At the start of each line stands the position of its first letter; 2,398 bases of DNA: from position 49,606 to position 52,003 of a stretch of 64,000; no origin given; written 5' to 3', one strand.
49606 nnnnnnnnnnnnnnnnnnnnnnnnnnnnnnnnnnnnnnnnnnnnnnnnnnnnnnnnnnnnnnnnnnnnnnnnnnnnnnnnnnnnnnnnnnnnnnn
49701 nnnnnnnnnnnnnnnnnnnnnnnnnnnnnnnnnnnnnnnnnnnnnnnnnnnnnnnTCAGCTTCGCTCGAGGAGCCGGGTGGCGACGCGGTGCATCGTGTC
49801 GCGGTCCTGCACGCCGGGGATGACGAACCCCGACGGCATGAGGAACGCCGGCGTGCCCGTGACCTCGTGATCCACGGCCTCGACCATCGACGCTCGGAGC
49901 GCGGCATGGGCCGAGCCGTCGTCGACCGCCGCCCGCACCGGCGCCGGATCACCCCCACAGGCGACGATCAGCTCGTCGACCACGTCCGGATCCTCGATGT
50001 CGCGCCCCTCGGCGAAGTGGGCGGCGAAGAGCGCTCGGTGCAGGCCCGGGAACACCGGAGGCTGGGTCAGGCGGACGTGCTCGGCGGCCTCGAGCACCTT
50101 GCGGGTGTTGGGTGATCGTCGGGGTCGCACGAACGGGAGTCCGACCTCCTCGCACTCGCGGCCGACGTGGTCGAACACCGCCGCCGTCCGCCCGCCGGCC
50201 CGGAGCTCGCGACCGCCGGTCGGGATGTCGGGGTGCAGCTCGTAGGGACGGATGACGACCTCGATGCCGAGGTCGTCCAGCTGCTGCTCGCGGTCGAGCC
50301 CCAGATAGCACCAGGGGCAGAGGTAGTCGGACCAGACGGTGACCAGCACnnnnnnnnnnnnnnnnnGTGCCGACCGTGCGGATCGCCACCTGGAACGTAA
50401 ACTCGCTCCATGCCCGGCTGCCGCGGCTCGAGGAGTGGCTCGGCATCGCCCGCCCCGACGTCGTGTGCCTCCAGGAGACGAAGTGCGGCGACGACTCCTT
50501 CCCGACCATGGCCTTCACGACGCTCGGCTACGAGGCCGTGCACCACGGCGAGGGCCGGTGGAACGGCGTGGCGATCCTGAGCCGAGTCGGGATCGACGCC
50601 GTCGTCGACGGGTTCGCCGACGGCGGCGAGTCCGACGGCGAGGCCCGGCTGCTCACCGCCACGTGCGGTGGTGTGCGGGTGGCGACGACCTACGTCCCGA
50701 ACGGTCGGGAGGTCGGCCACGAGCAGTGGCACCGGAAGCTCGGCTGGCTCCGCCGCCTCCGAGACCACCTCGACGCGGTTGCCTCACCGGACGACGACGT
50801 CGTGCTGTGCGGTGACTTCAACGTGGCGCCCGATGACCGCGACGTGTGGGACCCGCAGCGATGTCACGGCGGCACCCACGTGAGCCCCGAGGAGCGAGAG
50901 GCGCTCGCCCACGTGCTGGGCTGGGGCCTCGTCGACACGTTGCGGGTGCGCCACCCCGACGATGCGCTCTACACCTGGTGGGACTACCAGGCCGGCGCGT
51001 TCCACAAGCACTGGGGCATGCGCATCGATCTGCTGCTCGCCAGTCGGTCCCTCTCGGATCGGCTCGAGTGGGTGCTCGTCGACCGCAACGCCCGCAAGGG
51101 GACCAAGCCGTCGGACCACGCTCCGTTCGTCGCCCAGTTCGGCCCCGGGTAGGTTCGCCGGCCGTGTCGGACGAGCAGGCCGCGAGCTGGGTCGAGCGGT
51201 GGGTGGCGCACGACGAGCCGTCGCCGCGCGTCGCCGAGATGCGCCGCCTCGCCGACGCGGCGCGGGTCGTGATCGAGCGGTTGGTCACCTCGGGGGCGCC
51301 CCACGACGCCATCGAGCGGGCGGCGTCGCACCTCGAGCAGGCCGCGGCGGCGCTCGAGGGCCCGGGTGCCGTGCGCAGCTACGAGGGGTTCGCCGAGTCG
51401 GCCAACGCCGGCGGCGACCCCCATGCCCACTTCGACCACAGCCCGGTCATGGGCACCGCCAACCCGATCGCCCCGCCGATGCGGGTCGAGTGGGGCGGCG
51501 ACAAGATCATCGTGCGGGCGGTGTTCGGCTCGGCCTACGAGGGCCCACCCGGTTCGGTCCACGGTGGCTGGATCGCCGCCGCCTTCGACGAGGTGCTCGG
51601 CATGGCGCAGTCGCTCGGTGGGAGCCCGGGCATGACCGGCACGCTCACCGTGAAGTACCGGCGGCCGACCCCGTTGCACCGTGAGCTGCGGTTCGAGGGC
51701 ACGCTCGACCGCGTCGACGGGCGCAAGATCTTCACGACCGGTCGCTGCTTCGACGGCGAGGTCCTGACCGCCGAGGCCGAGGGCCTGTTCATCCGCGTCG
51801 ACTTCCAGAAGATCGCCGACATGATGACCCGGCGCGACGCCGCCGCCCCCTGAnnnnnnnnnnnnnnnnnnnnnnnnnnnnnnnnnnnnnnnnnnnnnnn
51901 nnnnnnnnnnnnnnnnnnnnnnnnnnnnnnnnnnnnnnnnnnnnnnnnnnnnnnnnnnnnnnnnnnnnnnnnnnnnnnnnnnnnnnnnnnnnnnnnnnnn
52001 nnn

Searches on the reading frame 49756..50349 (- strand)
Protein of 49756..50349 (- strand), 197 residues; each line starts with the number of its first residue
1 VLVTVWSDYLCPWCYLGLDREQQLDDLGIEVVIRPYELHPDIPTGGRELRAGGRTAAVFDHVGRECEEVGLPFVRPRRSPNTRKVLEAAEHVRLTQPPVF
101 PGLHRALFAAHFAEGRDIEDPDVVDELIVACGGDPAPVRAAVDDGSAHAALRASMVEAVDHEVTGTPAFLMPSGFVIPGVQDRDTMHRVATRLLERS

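Call 46: search_protein_families(library=pfam, proteins=[window:49756-50349:-], max_evalue=0.00001)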
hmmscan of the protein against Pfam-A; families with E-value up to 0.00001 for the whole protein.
window:49756-50349:- (197 aa): 1 family
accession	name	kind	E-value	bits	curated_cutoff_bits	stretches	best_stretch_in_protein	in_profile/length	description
PF01323.26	DSBA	-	9.4e-24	84.7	25.6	1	3-187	2-187/191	DSBA-like thioredoxin domain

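Call 60: search_protein_families(library=ncbifam, proteins=[window:49756-50349:-], max_evalue=0.00001)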
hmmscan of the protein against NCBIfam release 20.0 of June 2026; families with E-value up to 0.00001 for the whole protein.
window:49756-50349:- (197 aa): 0 families

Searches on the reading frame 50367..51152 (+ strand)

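Call 46: search_protein_families(library=pfam, proteins=[window:50367-51152:+], max_evalue=0.00001)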
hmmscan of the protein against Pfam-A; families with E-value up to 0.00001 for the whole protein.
window:50367-51152:+ (261 aa): 1 family
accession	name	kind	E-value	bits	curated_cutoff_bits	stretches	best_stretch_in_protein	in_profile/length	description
PF03372.29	Exo_endo_phos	-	4.3e-32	112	24.5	1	7-251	1-225/225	Endonuclease/Exonuclease/phosphatase family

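Call 60: search_protein_families(library=ncbifam, proteins=[window:50367-51152:+], max_evalue=0.00001)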
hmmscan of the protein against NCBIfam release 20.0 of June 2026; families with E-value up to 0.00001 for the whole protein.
window:50367-51152:+ (261 aa): 4 families
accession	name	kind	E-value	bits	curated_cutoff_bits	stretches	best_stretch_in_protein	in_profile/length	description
TIGR00633.1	xth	equivalog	2.5e-74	250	99.05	1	5-258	2-254/255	exodeoxyribonuclease III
TIGR00195.1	exoDNase_III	equivalog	2.4e-69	233.8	182.55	1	5-258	2-254/254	exodeoxyribonuclease III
NF008733.0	PRK11756.1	equivalog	8.8e-51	172.7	280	1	5-258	2-267/269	exodeoxyribonuclease III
NF010489.0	PRK13911.1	equivalog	7e-24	84.9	503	1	5-253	2-244/250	exodeoxyribonuclease III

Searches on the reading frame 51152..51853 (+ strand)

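Call 46: search_protein_families(library=pfam, proteins=[window:51152-51853:+], max_evalue=0.00001)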
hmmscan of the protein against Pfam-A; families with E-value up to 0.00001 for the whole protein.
window:51152-51853:+ (233 aa): 1 family
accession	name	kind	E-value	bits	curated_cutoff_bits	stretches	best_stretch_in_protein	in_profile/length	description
PF03061.28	4HBT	-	3.1e-08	34.3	20.6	1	134-203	2-74/79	Thioesterase superfamily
